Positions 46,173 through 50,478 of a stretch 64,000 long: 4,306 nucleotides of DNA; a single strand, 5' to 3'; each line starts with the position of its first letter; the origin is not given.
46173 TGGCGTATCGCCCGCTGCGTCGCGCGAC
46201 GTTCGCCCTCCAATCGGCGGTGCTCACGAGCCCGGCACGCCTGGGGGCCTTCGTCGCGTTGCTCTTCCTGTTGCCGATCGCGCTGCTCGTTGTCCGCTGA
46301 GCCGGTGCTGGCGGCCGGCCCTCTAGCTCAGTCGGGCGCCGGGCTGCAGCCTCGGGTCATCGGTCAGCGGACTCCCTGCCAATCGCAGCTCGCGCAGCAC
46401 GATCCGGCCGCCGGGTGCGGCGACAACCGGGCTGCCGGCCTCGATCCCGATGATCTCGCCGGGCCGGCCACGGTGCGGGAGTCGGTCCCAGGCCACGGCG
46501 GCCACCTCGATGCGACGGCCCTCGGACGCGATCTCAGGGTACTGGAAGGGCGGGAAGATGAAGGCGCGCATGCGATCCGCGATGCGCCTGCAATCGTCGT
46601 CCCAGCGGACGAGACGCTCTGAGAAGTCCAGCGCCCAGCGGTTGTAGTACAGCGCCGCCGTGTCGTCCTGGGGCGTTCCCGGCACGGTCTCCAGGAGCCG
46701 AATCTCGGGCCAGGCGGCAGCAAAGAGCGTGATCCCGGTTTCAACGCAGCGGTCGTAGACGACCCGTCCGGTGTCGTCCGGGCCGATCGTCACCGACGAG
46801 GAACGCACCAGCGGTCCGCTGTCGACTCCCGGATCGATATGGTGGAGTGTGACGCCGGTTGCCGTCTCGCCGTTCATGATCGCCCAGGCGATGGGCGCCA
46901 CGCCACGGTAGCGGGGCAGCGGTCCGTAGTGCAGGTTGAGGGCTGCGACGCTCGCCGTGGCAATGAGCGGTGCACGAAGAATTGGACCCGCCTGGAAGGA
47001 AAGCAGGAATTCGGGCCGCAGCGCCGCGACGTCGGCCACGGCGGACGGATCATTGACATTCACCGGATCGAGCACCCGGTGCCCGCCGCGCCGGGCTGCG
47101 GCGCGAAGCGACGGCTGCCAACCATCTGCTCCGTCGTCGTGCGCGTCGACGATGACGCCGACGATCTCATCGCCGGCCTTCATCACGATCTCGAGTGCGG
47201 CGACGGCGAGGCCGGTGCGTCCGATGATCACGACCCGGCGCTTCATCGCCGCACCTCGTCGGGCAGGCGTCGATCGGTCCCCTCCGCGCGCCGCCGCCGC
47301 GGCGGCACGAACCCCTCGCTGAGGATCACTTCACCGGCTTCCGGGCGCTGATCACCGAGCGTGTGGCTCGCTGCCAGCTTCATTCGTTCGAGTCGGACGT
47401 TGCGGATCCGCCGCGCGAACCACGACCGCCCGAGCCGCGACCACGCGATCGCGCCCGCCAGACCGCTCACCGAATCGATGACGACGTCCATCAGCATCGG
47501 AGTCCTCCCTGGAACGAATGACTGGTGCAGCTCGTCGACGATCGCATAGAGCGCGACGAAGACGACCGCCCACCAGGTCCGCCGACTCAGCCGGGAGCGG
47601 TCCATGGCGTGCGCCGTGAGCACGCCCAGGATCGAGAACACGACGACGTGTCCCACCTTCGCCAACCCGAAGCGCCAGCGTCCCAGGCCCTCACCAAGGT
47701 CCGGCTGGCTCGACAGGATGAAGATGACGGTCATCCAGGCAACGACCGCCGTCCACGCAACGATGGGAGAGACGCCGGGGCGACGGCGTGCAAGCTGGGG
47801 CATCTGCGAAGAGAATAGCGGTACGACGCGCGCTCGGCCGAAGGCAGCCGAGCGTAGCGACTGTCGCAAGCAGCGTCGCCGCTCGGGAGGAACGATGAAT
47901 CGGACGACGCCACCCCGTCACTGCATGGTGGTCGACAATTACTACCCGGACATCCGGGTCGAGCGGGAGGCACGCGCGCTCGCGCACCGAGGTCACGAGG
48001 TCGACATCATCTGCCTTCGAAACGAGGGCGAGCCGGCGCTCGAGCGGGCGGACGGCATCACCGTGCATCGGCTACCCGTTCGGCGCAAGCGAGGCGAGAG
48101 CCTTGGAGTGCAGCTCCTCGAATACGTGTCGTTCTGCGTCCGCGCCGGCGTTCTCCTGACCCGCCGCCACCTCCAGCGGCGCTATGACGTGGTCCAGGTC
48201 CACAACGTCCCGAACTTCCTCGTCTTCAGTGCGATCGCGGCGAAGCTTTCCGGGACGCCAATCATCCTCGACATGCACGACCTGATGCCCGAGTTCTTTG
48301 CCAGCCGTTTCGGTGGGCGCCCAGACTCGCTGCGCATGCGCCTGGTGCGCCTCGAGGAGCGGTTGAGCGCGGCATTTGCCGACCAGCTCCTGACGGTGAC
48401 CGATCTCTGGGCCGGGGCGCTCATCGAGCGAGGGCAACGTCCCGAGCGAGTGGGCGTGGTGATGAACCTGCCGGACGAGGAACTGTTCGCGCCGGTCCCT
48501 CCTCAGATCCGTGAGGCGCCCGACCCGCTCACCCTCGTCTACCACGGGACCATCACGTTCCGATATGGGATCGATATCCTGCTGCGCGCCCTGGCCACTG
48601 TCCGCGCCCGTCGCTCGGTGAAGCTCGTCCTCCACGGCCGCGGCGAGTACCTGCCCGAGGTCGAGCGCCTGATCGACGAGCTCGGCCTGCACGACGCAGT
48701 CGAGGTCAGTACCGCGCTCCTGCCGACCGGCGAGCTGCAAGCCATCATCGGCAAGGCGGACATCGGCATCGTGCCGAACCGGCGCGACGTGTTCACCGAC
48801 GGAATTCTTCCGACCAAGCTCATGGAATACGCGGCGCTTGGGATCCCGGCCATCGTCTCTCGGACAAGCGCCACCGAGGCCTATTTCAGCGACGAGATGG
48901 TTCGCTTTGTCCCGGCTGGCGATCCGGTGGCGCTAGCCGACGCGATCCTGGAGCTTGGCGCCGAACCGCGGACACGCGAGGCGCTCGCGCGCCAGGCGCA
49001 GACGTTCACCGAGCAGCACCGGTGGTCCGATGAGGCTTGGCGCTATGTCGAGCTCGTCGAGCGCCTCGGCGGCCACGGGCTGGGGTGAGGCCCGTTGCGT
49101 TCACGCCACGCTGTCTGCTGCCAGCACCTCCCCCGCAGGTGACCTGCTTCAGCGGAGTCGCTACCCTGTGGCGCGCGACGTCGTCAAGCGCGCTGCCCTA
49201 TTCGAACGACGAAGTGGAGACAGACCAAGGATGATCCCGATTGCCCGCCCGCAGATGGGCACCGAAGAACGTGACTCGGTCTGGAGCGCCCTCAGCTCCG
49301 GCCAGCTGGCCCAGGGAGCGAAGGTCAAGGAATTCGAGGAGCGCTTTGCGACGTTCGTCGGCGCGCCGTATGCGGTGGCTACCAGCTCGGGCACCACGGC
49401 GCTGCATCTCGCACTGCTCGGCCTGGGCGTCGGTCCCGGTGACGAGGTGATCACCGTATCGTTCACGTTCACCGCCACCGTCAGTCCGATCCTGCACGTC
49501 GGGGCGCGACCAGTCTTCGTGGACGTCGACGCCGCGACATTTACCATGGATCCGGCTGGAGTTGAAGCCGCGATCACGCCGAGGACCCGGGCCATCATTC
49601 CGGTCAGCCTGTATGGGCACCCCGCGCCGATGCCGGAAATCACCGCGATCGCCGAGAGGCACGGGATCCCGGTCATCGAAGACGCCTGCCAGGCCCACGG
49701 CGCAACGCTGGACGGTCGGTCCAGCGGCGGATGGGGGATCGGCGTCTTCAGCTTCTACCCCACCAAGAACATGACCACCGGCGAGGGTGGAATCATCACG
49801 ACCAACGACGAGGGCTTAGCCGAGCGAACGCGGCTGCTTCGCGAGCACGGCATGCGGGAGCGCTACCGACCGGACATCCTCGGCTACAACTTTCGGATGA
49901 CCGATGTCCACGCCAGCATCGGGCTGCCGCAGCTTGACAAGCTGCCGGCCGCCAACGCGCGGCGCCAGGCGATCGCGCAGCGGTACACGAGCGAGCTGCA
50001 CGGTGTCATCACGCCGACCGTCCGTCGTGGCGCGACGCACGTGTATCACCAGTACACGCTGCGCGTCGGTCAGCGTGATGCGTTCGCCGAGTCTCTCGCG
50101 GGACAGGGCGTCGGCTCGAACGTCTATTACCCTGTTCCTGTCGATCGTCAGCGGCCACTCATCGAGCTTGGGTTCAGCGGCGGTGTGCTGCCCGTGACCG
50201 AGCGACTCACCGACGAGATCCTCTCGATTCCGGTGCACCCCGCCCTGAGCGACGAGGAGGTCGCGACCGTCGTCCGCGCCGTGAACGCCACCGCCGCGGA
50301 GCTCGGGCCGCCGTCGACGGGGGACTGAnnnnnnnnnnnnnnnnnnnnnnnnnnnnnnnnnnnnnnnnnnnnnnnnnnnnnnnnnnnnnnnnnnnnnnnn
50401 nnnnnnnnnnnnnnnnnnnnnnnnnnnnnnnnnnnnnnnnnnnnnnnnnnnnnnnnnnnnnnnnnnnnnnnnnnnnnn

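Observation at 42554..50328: Module for an N-formylated amino (uronic/pentose) sugar: ugd, SDR, formyltransferase, DegT aminotransferase, GT4 and VanZ-like protein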

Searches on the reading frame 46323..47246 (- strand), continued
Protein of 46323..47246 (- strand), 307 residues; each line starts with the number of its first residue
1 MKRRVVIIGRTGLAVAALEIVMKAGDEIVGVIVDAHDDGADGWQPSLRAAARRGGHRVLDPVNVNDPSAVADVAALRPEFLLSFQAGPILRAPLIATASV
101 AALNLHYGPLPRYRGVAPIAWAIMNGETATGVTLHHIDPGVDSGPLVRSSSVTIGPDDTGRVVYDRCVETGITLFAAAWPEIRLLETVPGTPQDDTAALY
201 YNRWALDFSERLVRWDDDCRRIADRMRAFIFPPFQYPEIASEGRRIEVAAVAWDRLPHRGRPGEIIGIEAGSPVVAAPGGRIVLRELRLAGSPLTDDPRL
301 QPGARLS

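Call 64: predict_structure(alignment_id=A1)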
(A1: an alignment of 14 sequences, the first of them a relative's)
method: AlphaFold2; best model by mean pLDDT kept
length: 307 residues; sequences in the alignment: 14
mean_pLDDT: 86.6   pTM: 0.85
mean pLDDT of the five models: 86.6, 86.4, 86.1, 85.5, 80.4
residues with pLDDT >= 90: 172; 70-90: 97; 50-70: 30; < 50: 8
segments of 3 or more residues with pLDDT < 50: 109-115
pLDDT, mean of each block of 10 residues (from residue 1): 92 92 97 86 88 95 92 98 82 93 76 57 85 81 78 90 90 96 94 63 61 90 90 76 88 95 95 95 93 85 93
secondary structure, 60 per line:
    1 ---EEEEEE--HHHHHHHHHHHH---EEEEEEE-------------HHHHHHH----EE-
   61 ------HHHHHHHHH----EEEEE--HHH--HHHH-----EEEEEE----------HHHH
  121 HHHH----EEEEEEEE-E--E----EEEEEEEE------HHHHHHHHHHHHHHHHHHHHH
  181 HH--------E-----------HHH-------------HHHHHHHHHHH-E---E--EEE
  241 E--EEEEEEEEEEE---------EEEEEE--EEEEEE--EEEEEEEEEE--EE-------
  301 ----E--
elements in order: E4-9 H12-23 E27-33 H47-53 H67-75 E80-84 H92-95 E101-106 H117-124 E129-136 E146-153 H160-182 H219-229 E238-241 E244-254 E264-269 E272-277 E280-289

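Call 67: fold_search(model_id=the predicted structure, library=pdb)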
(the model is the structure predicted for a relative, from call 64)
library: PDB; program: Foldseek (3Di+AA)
matches with E <= 10: 1749; with E <= 0.001: 155
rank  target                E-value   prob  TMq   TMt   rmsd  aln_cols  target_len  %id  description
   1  5uai_B                5.6e-23  1.00  0.83  0.82   4.4       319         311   26  Crystal structure of Methionyl-tRNA formyltransferase from Pseudomonas aeruginosa (released 2017-01-18)
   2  5uai_A                1.8e-22  1.00  0.82  0.81   4.4       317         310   26  Crystal structure of Methionyl-tRNA formyltransferase from Pseudomonas aeruginosa (released 2017-01-18)
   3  4iqf_A                7.1e-22  1.00  0.82  0.81   4.1       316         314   20  Crystal Structure of Methyionyl-tRNA Formyltransferase from Bacillus anthracis (released 2013-01-23)
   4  4iqf_C                9.1e-22  1.00  0.81  0.80   4.2       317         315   21  Crystal Structure of Methyionyl-tRNA Formyltransferase from Bacillus anthracis (released 2013-01-23)
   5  1fmt_B                1.2e-21  1.00  0.81  0.81   4.1       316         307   25  METHIONYL-TRNAFMET FORMYLTRANSFERASE FROM ESCHERICHIA COLI (released 1998-01-28)
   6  4wkg_C                1.5e-21  1.00  0.82  0.41   3.8       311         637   24  The crystal structure of apo ArnA features an unexpected central binding pocket and provides an explanation for enzyma (released 2014-12-17)
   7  3q0i                  1.5e-21  1.00  0.82  0.83   3.8       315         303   25  Methionyl-tRNA formyltransferase from Vibrio cholerae (released 2010-12-29)
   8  3r8x                  1.6e-21  1.00  0.80  0.80   4.2       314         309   24  Crystal Structure of Methionyl-tRNA Formyltransferase from Yersinia pestis complexed with L-methionine (released 2011-04-13)
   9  2fmt_A                2.4e-21  1.00  0.81  0.79   4.5       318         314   24  METHIONYL-TRNAFMET FORMYLTRANSFERASE COMPLEXED WITH FORMYL-METHIONYL-TRNAFMET (released 1999-07-29)
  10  5j63_B                2.5e-21  1.00  0.82  0.84   4.0       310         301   24  Crystal Structure of the N-terminal N-formyltransferase Domain (residues 1-306) of Escherichia coli Arna in Complex wi (released 2016-05-25)
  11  4wkg_B                4.1e-21  1.00  0.83  0.41   3.7       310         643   24  The crystal structure of apo ArnA features an unexpected central binding pocket and provides an explanation for enzyma (released 2014-12-17)
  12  4wkg_F                4.4e-21  1.00  0.83  0.42   3.8       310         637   24  The crystal structure of apo ArnA features an unexpected central binding pocket and provides an explanation for enzyma (released 2014-12-17)
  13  1fmt_A                5.6e-21  1.00  0.82  0.81   4.1       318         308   25  METHIONYL-TRNAFMET FORMYLTRANSFERASE FROM ESCHERICHIA COLI (released 1998-01-28)
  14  2bln_A                5.9e-21  1.00  0.81  0.83   3.8       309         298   24  N-terminal formyltransferase domain of ArnA in complex with N-5- formyltetrahydrofolate and UMP (released 2005-04-08)
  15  4iqf_B                5.9e-21  1.00  0.82  0.81   4.0       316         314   21  Crystal Structure of Methyionyl-tRNA Formyltransferase from Bacillus anthracis (released 2013-01-23)
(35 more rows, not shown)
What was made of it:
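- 46323..47246 (-): Two-domain formyltransferase (FT, 307 aa). Predicted N10-formyl-THF-dependent sugar N-formyltransferase of a Gfo/DegT-associated clade. AF2 model pLDDT 86.6, TM about 0.82 to both Fmt and ArnA-N (calls 64, 67).
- The fold is as similar to Fmt as to ArnA-N, with TM about 0.82 (call 67).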

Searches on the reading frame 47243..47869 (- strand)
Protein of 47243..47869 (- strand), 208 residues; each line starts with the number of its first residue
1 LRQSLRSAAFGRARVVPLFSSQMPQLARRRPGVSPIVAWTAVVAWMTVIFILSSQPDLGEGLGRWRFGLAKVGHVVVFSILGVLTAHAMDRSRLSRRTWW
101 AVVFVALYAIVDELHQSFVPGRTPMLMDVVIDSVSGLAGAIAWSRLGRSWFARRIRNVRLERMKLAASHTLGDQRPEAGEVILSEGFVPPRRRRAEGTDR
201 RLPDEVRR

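Call 5: search_protein_families(library=pfam, proteins=[window:47243-47869:-], max_evalue=0.01)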
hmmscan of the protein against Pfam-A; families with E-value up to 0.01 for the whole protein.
window:47243-47869:- (208 aa): 2 families
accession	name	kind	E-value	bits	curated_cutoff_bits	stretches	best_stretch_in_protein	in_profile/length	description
PF04892.17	VanZ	-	2e-14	54.7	30.1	1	42-144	5-123/126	VanZ like family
PF06532.16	NrsF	-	0.0022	18.3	26.8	1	35-110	19-93/204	Negative regulator of sigma F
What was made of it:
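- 47243..47869 (-): VanZ-family membrane protein. Its stop overlaps the FT start by 4 nt. The true start may be ATG 47803. Pfam VanZ 54.7 bits against a cut-off of 30.1 (call 5).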

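Call 7: search_protein_families(library=ncbifam, proteins=[window:47243-47869:-], max_evalue=0.001)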
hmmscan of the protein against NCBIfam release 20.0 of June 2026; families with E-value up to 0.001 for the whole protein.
window:47243-47869:- (208 aa): 1 family
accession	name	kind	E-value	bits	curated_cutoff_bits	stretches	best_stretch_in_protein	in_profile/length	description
NF037970.1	vanZ_1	subfamily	5.6e-20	72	20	1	45-134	1-107/109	VanZ family protein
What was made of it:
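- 47243..47869 (-): NCBIfam vanZ_1 72 bits (call 7).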

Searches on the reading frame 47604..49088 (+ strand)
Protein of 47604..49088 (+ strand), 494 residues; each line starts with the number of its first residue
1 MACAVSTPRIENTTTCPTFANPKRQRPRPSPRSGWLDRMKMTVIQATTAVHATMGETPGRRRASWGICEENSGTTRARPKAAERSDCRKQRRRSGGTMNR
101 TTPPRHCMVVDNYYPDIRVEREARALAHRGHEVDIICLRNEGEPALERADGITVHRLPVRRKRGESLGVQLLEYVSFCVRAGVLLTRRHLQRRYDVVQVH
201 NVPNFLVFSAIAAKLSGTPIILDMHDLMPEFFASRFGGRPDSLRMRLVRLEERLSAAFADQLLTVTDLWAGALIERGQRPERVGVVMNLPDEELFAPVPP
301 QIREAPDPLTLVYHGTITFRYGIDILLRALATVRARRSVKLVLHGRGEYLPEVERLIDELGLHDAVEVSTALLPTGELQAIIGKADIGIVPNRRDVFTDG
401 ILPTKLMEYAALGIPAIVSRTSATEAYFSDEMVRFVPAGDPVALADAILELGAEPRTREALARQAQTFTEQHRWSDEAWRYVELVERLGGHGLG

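Call 5: search_protein_families(library=pfam, proteins=[window:47604-49088:+], max_evalue=0.01)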
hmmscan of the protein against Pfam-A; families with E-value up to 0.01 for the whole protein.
window:47604-49088:+ (494 aa): 7 families
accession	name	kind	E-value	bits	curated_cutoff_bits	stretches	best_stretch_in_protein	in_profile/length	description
PF13579.12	Glyco_trans_4_4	-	1.8e-23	84.1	29.7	1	118-288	6-157/158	Glycosyl transferase 4-like domain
PF13692.12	Glyco_trans_1_4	-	7.7e-19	68.8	27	1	310-451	3-139/142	Glycosyl transferases group 1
PF00534.26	Glycos_transf_1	-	5.6e-17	62.2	26.4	1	302-466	9-170/172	Glycosyl transferases group 1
PF13439.12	Glyco_transf_4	-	1.2e-16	61.7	28.5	1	119-288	8-164/170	Glycosyltransferase Family 4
PF13524.12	Glyco_trans_1_2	-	1.1e-10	42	25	1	331-476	7-137/144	Glycosyl transferase-like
PF13477.12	Glyco_trans_4_2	-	9.8e-07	29.5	23.4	1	123-225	17-107/139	Glycosyl transferase 4-like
PF03033.26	Glyco_transf_28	-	0.0045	17.5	26.2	1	123-222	19-116/139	Glycosyltransferase family 28 N-terminal domain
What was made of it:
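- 47895..49088 (+): GT4 glycosyltransferase, transcribed divergently from VanZ-FT and upstream of DegT. The mechanical ORF starts at 47604. Pfam Glyco_trans_4_4 and Glycos_transf_1 (call 5).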

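Call 7: search_protein_families(library=ncbifam, proteins=[window:47604-49088:+], max_evalue=0.001)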
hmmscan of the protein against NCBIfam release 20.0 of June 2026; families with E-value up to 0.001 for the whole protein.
window:47604-49088:+ (494 aa): 12 families
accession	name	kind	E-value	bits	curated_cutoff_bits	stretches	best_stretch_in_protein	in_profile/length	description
NF007640.0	PRK10307.1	subfamily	5e-22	78.4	276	1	112-473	42-391/411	WcaI family glycosyltransferase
TIGR04063.1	stp3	hypoth_equivalog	1.6e-19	70.1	442.05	1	142-487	45-394/397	TIGR04063 family PEP-CTERM/XrtA system glycosyltransferase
TIGR04005.1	wcaL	equivalog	2.5e-11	43.1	537.6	1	259-451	175-367/406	colanic acid biosynthesis glycosyltransferase WcaL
NF041876.1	EPS_EpsE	equivalog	4.8e-11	42.5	400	1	176-468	96-375/389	exopolysaccharide biosynthesis GT4 family glycosyltransferase EpsE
TIGR04047.1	MSMEG_0565_glyc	hypoth_equivalog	2.4e-10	40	259.85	1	315-484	200-370/373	MSMEG_0565 family glycosyltransferase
TIGR03449.1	mycothiol_MshA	equivalog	1.2e-09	37.6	462.5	1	119-479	27-394/406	D-inositol-3-phosphate glycosyltransferase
NF041010.1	glycosy_Agl16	equivalog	9e-09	34.6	575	1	246-486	121-349/352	glycosylation protein Agl16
NF046085.1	XrtY_assoc_Gly1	equivalog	1.9e-07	30.3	400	1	196-484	101-380/387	XrtY-associated glycosyltransferase XYAG1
NF047676.1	TeichurnBiosyTuaH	equivalog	1.1e-06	27.8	550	1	199-475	100-374/384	teichuronic acid biosynthesis protein TuaH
TIGR03088.1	stp2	hypoth_equivalog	5e-06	25.8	409.05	1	327-474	213-359/374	TIGR03088 family PEP-CTERM/XrtA system glycosyltransferase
TIGR03999.1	thiol_BshA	equivalog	4e-05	22.7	273.7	1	326-477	217-362/375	N-acetyl-alpha-D-glucosaminyl L-malate synthase BshA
TIGR04007.1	wcaI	equivalog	0.00071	18.3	800.45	0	309-425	232-344/407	colanic acid biosynthesis glycosyltransferase WcaI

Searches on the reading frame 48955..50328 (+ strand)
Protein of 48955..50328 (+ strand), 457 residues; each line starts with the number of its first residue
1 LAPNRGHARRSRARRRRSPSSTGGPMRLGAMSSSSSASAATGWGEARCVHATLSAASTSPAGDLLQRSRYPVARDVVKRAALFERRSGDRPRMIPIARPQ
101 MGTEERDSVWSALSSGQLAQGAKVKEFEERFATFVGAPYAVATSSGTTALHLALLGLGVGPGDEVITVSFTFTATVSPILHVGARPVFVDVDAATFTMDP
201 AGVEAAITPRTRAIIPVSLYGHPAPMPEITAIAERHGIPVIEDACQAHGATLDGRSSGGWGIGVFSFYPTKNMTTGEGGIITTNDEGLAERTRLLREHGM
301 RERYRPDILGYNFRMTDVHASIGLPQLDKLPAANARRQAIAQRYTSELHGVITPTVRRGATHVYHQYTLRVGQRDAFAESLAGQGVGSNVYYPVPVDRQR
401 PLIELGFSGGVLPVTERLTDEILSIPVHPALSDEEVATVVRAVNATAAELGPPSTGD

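Call 5: search_protein_families(library=pfam, proteins=[window:48955-50328:+], max_evalue=0.01)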
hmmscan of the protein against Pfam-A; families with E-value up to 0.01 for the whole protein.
window:48955-50328:+ (457 aa): 4 families
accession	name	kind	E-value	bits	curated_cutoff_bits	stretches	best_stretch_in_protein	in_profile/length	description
PF01041.23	DegT_DnrJ_EryC1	-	5.3e-124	414.5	19.8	1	100-443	2-359/360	DegT/DnrJ/EryC1/StrS aminotransferase family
PF01212.27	Beta_elim_lyase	-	4.4e-08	33.2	27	1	119-357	29-274/288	Beta-eliminating lyase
PF00266.25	Aminotran_5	-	1.4e-07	31.3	21.5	1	120-249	41-181/371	Aminotransferase class-V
PF01053.26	Cys_Met_Meta_PP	-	3.7e-07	29.5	27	1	124-249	54-179/381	Cys/Met metabolism PLP-dependent enzyme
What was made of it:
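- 49231..50328 (+): DegT/DnrJ/EryC1-family PLP sugar aminotransferase, about 365 aa. The mechanical ORF starts at 48955. Pfam 5.3e-124 (call 5).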

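Call 7: search_protein_families(library=ncbifam, proteins=[window:48955-50328:+], max_evalue=0.001)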
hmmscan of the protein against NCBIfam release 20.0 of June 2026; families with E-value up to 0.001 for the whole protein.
window:48955-50328:+ (457 aa): 35 families (the best 25 are shown)
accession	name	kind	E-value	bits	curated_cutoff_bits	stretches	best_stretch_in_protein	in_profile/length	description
TIGR03588.1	PseC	equivalog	6.8e-86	288.6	423.5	1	93-445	1-378/380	UDP-4-amino-4,6-dideoxy-N-acetyl-beta-L-altrosamine transaminase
NF008658.2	PRK11658.1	equivalog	2.4e-80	270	631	1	93-446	4-376/379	UDP-4-amino-4-deoxy-L-arabinose aminotransferase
TIGR04181.1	NHT_00031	hypoth_equivalog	2.7e-66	223.9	420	1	94-369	1-300/359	LegC family aminotransferase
NF008687.0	PRK11706.1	equivalog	2e-62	211.1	375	1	93-445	1-372/375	dTDP-4-amino-4,6-dideoxygalactose transaminase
TIGR04427.1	PLP_DesI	equivalog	5.5e-60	203.5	650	1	110-446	39-382/390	dTDP-4-dehydro-6-deoxyglucose aminotransferase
NF011936.0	PRK15407.1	equivalog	5.7e-53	180.2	423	2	93-299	36-251/440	lipopolysaccharide biosynthesis protein RfbH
TIGR02379.1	ECA_wecE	subfamily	1.3e-49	168.9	434.85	1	93-443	1-371/376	dTDP-4-amino-4,6-dideoxy-D-glucose transaminase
NF004770.0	PRK06108.1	subfamily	6.1e-10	38.5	422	1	128-215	87-175/396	pyridoxal phosphate-dependent aminotransferase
NF006488.0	PRK08912.1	equivalog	9.5e-10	37.9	498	1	141-249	91-192/387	aminotransferase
TIGR01325.1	O_suc_HS_sulf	equivalog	7.1e-09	34.7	510.05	1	123-299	55-231/380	O-succinylhomoserine sulfhydrylase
NF006096.0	PRK08248.1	equivalog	8.3e-08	31.3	726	1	127-247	69-189/431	homocysteine synthase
NF006004.0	PRK08134.1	equivalog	1.8e-07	30.2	636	1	126-245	68-187/433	O-acetylhomoserine aminocarboxypropyltransferase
NF004650.0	PRK05994.1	equivalog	2.4e-07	29.9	667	1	127-248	68-189/427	O-acetylhomoserine aminocarboxypropyltransferase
NF006569.0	PRK09082.1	subfamily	4.6e-07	29.3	420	1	141-215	94-168/386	methionine aminotransferase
TIGR01326.1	OAH_OAS_sulfhy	subfamily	1.1e-06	27.7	495.1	1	126-248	61-183/418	O-acetylhomoserine aminocarboxypropyltransferase/cysteine synthase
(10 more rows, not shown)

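Call 12: search_solved_structures(query=window:48955-50328:+, max_evalue=1e-20)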
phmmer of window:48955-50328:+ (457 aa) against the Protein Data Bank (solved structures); distinct sequences matched with E-value up to 1e-20: 55.
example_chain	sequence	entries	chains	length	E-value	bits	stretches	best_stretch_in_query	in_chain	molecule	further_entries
7b0d_A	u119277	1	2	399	3.1e-91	309.6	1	102-441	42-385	Glutamine--scyllo-inositol transaminase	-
3nyu_A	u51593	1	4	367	5.2e-76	259.4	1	110-442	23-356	Aminotransferase WbpE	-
3nu7_A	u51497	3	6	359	5.9e-76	259.2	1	110-440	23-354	Aminotransferase WbpE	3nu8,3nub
3nys_A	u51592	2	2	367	3.3e-75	256.8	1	110-442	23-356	Aminotransferase WbpE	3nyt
3dr7_A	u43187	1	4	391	8.7e-74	252.1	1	83-444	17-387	Putative perosamine synthetase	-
3frk_A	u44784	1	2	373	1.4e-73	251.4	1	121-447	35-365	QdtB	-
3bn1_A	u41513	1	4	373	3.5e-73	250.1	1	89-444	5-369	Perosamine synthetase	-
3dr4_A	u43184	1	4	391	5.9e-73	249.3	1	83-444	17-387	Putative perosamine synthetase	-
8sng_A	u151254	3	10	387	9.8e-71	242.1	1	93-444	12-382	UDP-4-amino-4-deoxy-L-arabinose--oxoglutarate aminotransferase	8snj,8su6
2oga_A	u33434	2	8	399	1.8e-70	241.2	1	101-447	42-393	Transaminase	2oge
1mdo_A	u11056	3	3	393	5.1e-70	239.7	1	93-447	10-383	ArnB aminotransferase | UDP-4-amino-4-deoxy-L-arabinose--oxoglutarate aminotransferase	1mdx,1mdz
8e75_A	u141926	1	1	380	2.4e-69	237.5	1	107-440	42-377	DegT/DnrJ/EryC1/StrS aminotransferase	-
8e77_A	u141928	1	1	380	2.4e-69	237.5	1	107-440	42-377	DegT/DnrJ/EryC1/StrS aminotransferase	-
4oca_A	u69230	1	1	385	4.4e-69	236.6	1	93-447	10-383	UDP-4-amino-4-deoxy-L-arabinose--oxoglutarate aminotransferase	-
3uwc_A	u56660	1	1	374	3.6e-63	217.1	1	115-444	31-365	Nucleotide-sugar aminotransferase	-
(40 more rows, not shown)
